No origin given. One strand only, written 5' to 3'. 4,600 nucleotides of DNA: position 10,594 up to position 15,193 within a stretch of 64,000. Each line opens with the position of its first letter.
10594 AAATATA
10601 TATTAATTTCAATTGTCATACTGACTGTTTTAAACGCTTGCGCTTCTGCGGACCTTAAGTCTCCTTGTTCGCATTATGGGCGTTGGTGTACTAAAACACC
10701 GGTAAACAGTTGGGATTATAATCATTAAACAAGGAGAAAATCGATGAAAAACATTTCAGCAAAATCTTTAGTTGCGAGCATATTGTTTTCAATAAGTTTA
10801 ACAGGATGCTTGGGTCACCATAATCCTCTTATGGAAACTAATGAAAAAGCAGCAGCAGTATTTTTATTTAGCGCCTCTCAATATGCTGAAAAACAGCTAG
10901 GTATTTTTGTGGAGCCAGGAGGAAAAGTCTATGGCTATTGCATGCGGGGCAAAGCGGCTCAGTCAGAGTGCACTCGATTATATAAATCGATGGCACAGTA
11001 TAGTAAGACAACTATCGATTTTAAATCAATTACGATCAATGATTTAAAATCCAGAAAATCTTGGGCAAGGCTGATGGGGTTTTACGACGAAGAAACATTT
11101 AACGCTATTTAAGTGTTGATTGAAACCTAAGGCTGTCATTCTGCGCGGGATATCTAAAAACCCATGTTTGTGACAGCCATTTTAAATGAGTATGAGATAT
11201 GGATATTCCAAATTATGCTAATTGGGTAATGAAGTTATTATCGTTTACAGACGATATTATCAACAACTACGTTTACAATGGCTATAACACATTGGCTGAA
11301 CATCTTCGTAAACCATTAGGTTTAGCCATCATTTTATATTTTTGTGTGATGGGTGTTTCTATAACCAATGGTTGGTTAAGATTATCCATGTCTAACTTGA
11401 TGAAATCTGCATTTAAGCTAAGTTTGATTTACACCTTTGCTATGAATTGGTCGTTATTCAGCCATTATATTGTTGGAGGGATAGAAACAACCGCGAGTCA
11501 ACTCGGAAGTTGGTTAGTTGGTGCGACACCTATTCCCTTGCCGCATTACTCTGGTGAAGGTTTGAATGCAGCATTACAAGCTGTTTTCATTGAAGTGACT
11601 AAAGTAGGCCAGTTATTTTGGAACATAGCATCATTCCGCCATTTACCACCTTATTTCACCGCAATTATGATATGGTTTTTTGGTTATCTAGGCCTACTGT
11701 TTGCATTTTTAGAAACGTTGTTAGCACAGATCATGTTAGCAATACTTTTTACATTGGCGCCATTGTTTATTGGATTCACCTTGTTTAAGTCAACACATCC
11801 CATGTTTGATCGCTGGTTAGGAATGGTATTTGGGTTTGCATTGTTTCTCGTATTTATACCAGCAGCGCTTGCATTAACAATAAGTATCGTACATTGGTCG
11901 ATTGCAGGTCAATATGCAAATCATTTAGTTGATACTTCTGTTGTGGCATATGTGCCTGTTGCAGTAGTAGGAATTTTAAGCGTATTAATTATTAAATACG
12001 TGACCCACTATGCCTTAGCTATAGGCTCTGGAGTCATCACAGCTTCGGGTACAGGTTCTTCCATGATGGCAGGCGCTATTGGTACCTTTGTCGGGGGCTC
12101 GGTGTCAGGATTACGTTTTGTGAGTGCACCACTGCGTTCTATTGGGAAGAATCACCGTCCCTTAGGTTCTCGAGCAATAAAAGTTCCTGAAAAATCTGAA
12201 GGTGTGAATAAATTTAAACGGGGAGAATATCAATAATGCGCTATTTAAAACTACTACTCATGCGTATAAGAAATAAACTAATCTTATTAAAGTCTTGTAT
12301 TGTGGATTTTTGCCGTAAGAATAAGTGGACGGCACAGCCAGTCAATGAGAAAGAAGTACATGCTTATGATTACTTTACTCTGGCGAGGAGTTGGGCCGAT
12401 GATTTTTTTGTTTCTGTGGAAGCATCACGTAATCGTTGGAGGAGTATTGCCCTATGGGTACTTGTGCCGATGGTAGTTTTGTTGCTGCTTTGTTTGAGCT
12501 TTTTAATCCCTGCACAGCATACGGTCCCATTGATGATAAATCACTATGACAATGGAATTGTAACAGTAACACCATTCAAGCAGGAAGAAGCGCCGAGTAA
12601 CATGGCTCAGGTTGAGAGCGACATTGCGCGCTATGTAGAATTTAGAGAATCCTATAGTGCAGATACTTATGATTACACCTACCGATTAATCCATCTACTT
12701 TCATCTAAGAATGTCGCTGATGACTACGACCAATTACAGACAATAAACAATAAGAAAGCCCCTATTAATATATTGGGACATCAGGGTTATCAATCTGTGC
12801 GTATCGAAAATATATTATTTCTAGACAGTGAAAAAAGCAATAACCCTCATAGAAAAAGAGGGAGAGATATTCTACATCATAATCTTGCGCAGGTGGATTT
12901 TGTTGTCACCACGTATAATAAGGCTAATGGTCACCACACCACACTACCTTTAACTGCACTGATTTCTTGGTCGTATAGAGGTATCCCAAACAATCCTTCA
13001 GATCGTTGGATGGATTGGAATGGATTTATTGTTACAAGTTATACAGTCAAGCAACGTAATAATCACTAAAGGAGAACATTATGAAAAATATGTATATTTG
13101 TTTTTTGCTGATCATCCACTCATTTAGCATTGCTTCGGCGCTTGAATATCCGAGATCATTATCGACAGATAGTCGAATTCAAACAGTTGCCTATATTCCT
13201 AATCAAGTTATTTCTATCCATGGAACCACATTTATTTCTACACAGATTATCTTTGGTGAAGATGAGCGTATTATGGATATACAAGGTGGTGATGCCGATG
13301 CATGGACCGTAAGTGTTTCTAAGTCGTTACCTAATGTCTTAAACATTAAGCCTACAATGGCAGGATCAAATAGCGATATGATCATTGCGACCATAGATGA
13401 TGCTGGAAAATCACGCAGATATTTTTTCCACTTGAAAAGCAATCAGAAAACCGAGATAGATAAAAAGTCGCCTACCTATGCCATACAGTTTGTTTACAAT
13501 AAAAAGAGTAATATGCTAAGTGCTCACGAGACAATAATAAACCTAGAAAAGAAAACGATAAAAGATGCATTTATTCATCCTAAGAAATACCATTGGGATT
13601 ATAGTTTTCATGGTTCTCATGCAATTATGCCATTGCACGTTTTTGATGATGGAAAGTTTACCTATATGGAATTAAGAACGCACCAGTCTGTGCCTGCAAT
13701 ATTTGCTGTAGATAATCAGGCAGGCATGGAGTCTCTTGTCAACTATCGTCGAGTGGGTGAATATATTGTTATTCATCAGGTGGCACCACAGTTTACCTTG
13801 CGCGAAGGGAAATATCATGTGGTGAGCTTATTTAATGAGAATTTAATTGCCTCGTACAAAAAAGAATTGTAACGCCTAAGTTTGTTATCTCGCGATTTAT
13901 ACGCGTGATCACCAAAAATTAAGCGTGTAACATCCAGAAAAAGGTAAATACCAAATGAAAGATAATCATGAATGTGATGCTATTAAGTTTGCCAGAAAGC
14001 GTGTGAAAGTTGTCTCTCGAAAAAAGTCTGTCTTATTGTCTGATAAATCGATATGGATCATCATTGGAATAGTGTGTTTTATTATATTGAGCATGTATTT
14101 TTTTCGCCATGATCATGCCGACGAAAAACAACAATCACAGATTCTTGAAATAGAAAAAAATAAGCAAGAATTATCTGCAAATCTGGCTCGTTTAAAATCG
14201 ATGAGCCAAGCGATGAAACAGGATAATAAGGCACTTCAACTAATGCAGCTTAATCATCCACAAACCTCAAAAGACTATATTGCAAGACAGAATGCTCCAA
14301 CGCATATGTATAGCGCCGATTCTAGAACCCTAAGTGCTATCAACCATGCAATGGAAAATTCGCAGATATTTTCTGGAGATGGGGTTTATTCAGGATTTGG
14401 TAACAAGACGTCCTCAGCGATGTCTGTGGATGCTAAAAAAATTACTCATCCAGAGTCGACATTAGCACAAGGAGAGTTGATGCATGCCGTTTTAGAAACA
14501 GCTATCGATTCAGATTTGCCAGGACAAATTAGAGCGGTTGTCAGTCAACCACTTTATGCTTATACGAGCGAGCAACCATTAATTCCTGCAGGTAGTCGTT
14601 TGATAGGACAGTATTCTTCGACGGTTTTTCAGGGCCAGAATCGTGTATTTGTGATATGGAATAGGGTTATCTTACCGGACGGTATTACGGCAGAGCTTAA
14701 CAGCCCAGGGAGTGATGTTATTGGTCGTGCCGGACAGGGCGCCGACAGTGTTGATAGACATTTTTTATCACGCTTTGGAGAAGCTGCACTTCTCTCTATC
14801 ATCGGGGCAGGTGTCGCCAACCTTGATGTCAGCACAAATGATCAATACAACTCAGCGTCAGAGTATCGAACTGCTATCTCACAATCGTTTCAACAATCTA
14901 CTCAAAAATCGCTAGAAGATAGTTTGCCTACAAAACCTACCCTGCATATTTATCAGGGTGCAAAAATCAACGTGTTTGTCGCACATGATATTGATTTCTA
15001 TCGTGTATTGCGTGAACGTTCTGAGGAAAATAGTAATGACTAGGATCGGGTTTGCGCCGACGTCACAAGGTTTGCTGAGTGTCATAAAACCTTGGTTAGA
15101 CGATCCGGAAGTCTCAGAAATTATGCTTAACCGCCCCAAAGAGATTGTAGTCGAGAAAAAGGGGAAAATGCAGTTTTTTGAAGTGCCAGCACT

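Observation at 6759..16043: Complete virB2-virB11 type IV secretion operon with no virD4 coupling protein or virB1 nearby, and B5-B7-lipoprotein-B6 order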

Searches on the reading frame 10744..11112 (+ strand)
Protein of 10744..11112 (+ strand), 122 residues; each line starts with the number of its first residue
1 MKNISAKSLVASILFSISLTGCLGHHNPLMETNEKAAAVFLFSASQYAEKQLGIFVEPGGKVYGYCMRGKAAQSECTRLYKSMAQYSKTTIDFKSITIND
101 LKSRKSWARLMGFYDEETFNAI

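Call 3: search_protein_families(library=pfam, proteins=[window:10744-11112:+], max_evalue=0.01)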
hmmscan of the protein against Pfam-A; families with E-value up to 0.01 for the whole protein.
window:10744-11112:+ (122 aa): 0 families

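Call 11: search_protein_families(library=ncbifam, proteins=[window:10744-11112:+], max_evalue=0.01)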
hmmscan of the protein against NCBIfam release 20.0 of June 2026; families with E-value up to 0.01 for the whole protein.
window:10744-11112:+ (122 aa): 1 family
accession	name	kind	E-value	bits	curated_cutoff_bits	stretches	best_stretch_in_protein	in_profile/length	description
NF041530.1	LvrD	equivalog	1.7e-16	60.3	200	1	10-116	8-118/129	T4SS-associated protein LvrD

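Call 59: search_solved_structures(query=A1, max_evalue=1)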
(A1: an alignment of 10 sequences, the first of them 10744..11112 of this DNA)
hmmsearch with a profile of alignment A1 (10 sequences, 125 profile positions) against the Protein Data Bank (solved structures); distinct sequences matched with E-value up to 1: 0.

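Call 69: predict_structure(protein=window:10744-11112:+)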
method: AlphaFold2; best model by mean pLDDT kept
length: 122 residues; sequences in the alignment: 1
mean_pLDDT: 53.1   pTM: 0.40
mean pLDDT of the five models: 53.1, 45.0, 39.8, 39.0, 37.7
residues with pLDDT >= 90: 0; 70-90: 0; 50-70: 83; < 50: 39
segments of 3 or more residues with pLDDT < 50: 1-3, 27-36, 43-49, 69-71, 114-122
pLDDT, mean of each block of 10 residues (from residue 1): 53 60 49 47 48 57 57 60 59 55 51 46 37
secondary structure, 60 per line:
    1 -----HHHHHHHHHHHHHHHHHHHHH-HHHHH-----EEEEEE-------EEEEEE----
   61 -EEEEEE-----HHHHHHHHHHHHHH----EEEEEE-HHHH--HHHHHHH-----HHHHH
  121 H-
elements in order: H6-26 H28-32 E38-43 E51-56 E62-67 H73-86 E91-96 H98-101 H104-110 H116-121

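Call 70: search_protein_representatives(protein=window:10744-11112:+)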
Query: 122 residues. Proteins with E-value up to 0.001 (for the whole library): 148; up to 1e-10: 47; up to 1e-30: 1. The best 148 are listed.
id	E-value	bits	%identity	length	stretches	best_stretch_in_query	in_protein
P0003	5.9e-75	264.9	100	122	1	1-122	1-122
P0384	3.7e-22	94.9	46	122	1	11-121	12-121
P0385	1.0e-21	93.5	46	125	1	8-121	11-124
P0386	1.2e-21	93.3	44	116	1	17-122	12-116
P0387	3.3e-21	91.9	38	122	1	10-121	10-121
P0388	4.9e-21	91.3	46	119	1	9-122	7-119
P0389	2.3e-20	89.2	43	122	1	8-122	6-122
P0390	1.9e-19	86.2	41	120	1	15-122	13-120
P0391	5.5e-19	84.7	39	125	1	7-120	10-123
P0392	3.8e-18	82.0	40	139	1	9-120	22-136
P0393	3.3e-16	75.8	39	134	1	11-121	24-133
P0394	2.0e-15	73.2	39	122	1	6-119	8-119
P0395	9.5e-15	71.1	33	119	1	8-121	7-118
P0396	1.0e-14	71.0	40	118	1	13-120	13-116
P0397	1.1e-14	70.8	40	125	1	15-122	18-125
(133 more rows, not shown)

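Call 78: predict_structure(alignment_id=A2)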
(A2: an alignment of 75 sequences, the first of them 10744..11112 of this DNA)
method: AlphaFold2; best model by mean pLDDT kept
length: 122 residues; sequences in the alignment: 75
mean_pLDDT: 91.0   pTM: 0.79
mean pLDDT of the five models: 91.0, 90.5, 90.2, 90.2, 89.8
residues with pLDDT >= 90: 97; 70-90: 2; 50-70: 21; < 50: 2
segments of 3 or more residues with pLDDT < 50: none
pLDDT, mean of each block of 10 residues (from residue 1): 60 64 84 98 99 98 98 98 98 98 98 98 95
secondary structure, 60 per line:
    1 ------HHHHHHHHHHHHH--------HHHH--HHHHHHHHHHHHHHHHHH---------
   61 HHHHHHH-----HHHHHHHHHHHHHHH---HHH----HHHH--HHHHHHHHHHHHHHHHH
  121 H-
elements in order: H7-19 H28-31 H34-51 H61-67 H73-87 H98-101 H104-121

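Call 83: fold_search(model_id=the predicted structure, library=pdb)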
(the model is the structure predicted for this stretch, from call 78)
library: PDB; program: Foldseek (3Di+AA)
matches with E <= 10: 87; with E <= 0.001: 0
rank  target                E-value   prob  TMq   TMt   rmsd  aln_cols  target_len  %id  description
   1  2oif_A                1.9e+00  0.10  0.22  0.18  10.8        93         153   13  The crystal structure of ferric cyanide bound barley hexacoordinate hemoglobin. (released 2007-07-24)
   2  2l3g_MODEL_1_A        2.5e+00  0.08  0.23  0.23   9.6       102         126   12  Solution NMR Structure of CH domain of Rho guanine nucleotide exchange factor 7 from Homo sapiens, Northeast S (released 2010-12-15)
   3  2ggf_MODEL_1_A        2.9e+00  0.06  0.19  0.18  13.5       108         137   15  Solution structure of the MA3 domain of human Programmed cell death 4 (released 2007-04-24)
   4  1qcr_B                3.2e+00  0.07  0.23  0.09   9.4        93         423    5  CRYSTAL STRUCTURE OF BOVINE MITOCHONDRIAL CYTOCHROME BC1 COMPLEX, ALPHA CARBON ATOMS ONLY (released 1998-10-14)
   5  4ga4_A                3.7e+00  0.20  0.30  0.11   5.2        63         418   14  Crystal structure of AMP phosphorylase N-terminal deletion mutant (released 2013-05-15)
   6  8cmo_L                3.7e+00  0.04  0.17  0.17  15.3       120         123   16  Cryo-EM structure of the Photosystem I - LHCI supercomplex from Coelastrella sp. (released 2024-03-06)
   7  9k7t_B                3.9e+00  0.03  0.17  0.21  12.1        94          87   15  Crystal structure of designed zinc-induced homotetramer C4-Zn1-HEHE-1 (released 2025-10-29)
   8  2xq1_O                4.1e+00  0.08  0.21  0.07  11.4        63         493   11  Crystal structure of peroxisomal catalase from the yeast Hansenula polymorpha (released 2011-06-22)
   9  6gn8_C                4.4e+00  0.10  0.21  0.13   7.8        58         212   10  Exoenzyme S from Pseudomonas aeruginosa in complex with human 14-3-3 protein beta, trimeric crystal form (released 2018-09-26)
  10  9t0l                  4.4e+00  0.10  0.24  0.08  10.0        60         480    8  Catalase CryoEM Structure from Rhizobium radiobacter at 1.7A resolution (released 2025-11-12)
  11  2oif_C                4.4e+00  0.08  0.25  0.21  10.8        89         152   13  The crystal structure of ferric cyanide bound barley hexacoordinate hemoglobin. (released 2007-07-24)
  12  8j7a_L                4.6e+00  0.06  0.24  0.20  14.3       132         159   11  Coordinates of Cryo-EM structure of the Arabidopsis thaliana PSI in state 1 (PSI-ST1) (released 2023-11-15)
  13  9az6_F                4.6e+00  0.06  0.21  0.15  11.9       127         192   16  F-actin-Talin(R13-DD) complex (released 2025-02-12)
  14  6hjl_E                4.6e+00  0.04  0.21  0.19  14.5       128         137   14  Affimer:BclxL (released 2020-03-18)
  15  2oif_G                4.8e+00  0.06  0.22  0.19  10.6        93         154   14  The crystal structure of ferric cyanide bound barley hexacoordinate hemoglobin. (released 2007-07-24)
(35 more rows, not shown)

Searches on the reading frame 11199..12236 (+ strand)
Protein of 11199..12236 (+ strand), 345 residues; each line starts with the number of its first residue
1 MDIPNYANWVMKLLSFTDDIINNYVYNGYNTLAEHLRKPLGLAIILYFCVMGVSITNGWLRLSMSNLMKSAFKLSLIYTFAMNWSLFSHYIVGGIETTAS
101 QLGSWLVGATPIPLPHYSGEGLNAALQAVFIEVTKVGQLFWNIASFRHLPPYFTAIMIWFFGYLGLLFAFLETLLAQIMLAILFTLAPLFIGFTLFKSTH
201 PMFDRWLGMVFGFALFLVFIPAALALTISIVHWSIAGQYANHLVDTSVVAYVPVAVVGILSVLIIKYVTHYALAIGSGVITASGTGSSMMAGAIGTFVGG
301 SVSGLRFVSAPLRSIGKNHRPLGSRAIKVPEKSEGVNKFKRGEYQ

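Call 3: search_protein_families(library=pfam, proteins=[window:11199-12236:+], max_evalue=0.01)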
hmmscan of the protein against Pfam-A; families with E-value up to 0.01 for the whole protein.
window:11199-12236:+ (345 aa): 1 family
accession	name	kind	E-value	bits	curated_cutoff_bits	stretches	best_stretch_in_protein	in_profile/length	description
PF04610.19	TrbL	-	7.1e-28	98.3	25.9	1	44-265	1-212/215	TrbL/VirB6 plasmid conjugal transfer protein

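Call 11: search_protein_families(library=ncbifam, proteins=[window:11199-12236:+], max_evalue=0.01)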
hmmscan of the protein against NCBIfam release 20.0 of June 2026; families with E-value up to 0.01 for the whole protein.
window:11199-12236:+ (345 aa): 0 families

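Call 91: search_protein_families(library=ncbifam, proteins=[window:11199-12236:+], max_evalue=0.01)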
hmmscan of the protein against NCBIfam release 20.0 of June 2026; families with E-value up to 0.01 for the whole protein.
window:11199-12236:+ (345 aa): 0 families

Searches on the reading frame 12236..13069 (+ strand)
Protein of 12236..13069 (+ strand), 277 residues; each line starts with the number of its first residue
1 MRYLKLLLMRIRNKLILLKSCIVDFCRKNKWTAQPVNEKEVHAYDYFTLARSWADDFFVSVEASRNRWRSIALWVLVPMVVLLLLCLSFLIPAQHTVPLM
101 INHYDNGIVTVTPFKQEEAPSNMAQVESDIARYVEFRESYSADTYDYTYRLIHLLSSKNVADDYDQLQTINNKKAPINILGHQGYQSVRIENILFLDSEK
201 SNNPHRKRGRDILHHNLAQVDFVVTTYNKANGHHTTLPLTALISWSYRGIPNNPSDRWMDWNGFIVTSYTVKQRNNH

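Call 3: search_protein_families(library=pfam, proteins=[window:12236-13069:+], max_evalue=0.01)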
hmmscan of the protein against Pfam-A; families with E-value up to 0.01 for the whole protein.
window:12236-13069:+ (277 aa): 1 family
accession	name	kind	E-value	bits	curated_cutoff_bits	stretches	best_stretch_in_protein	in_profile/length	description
PF04335.19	VirB8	-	1.1e-27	97.8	23.2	1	50-272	2-211/213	VirB8 protein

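Call 11: search_protein_families(library=ncbifam, proteins=[window:12236-13069:+], max_evalue=0.01)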
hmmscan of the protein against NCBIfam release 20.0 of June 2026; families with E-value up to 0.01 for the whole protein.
window:12236-13069:+ (277 aa): 1 family
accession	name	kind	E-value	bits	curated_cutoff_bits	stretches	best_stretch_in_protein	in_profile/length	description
NF010439.0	PRK13865.1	equivalog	2.1e-12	47.1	188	1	67-188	34-160/237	type IV secretion system protein VirB8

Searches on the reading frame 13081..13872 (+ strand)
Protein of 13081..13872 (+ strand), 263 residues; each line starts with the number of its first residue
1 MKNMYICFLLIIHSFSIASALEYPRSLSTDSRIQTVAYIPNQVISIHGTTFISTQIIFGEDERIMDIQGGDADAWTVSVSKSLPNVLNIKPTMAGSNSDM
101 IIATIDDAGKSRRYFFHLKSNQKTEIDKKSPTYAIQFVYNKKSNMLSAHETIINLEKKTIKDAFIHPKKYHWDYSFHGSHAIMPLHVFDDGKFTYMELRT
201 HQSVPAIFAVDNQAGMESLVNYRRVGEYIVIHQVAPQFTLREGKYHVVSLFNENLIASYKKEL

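Call 3: search_protein_families(library=pfam, proteins=[window:13081-13872:+], max_evalue=0.01)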
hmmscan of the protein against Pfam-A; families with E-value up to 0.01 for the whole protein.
window:13081-13872:+ (263 aa): 1 family
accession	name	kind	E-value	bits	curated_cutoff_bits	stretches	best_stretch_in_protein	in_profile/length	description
PF03524.21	CagX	-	1.2e-49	169.3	34.2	1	31-252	1-197/198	Conjugal transfer protein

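Call 11: search_protein_families(library=ncbifam, proteins=[window:13081-13872:+], max_evalue=0.01)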
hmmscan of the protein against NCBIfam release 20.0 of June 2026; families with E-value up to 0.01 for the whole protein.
window:13081-13872:+ (263 aa): 5 families
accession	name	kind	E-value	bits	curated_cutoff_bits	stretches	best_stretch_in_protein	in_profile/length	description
TIGR02781.1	VirB9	equivalog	3.5e-59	200.4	217.7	1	6-254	4-247/248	P-type conjugative transfer protein VirB9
NF010435.0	PRK13861.1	equivalog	5.3e-27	95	255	1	2-253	3-266/293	type IV secretion system protein VirB9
TIGR02775.1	TrbG_Ti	equivalog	3.6e-17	62.5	180.85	1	42-243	10-206/206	P-type conjugative transfer protein TrbG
NF010413.0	PRK13839.1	subfamily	1.9e-10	40.4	388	1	62-232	90-254/279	conjugal transfer protein TrbG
NF010460.0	PRK13885.1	subfamily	1.1e-09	37.4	370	1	40-231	77-273/299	conjugal transfer protein TrbG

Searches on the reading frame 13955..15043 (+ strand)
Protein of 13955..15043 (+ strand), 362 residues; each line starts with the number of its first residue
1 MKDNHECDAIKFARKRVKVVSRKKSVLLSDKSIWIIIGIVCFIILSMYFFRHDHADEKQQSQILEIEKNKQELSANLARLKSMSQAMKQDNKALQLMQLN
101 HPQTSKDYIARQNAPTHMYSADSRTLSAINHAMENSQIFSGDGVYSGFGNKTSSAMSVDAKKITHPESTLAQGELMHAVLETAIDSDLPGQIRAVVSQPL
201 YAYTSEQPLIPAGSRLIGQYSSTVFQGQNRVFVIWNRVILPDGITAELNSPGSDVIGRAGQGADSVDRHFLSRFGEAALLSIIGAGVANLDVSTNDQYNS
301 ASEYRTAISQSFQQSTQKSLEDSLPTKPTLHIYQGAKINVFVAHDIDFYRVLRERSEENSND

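Call 3: search_protein_families(library=pfam, proteins=[window:13955-15043:+], max_evalue=0.01)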
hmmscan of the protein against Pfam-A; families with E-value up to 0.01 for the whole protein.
window:13955-15043:+ (362 aa): 1 family
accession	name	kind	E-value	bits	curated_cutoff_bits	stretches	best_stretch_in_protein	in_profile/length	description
PF03743.19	TrbI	-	4.7e-53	180.3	35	1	169-348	1-188/188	Bacterial conjugation TrbI-like protein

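Call 11: search_protein_families(library=ncbifam, proteins=[window:13955-15043:+], max_evalue=0.01)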
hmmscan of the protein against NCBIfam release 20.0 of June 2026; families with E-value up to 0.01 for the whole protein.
window:13955-15043:+ (362 aa): 6 families
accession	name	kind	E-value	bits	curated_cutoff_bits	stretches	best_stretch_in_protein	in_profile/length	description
NF038091.1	T4SS_VirB10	equivalog_domain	1.4e-56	191.2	220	1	160-352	1-195/197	type IV secretion system protein VirB10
NF010405.0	PRK13831.1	subfamily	2.3e-37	129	386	1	58-351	135-430/433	IncP-type conjugal transfer protein TrbI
NF010429.0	PRK13855.1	equivalog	2.6e-33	115.8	374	1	157-352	169-361/377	type IV secretion system protein VirB10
NF038092.1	T4SS_ComB10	equivalog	3.6e-22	78.8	300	1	146-347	3-210/225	DNA type IV secretion system protein ComB10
NF041422.1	VirB10_subf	subfamily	7.6e-22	78.4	400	1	16-351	47-398/404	VirB10/TraB/TrbI family type IV secretion system protein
NF033900.0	T4SS_IcmE_DotG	equivalog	1.9e-09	36.2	750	1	54-291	728-935/1008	type IVB secretion system protein DotG/IcmE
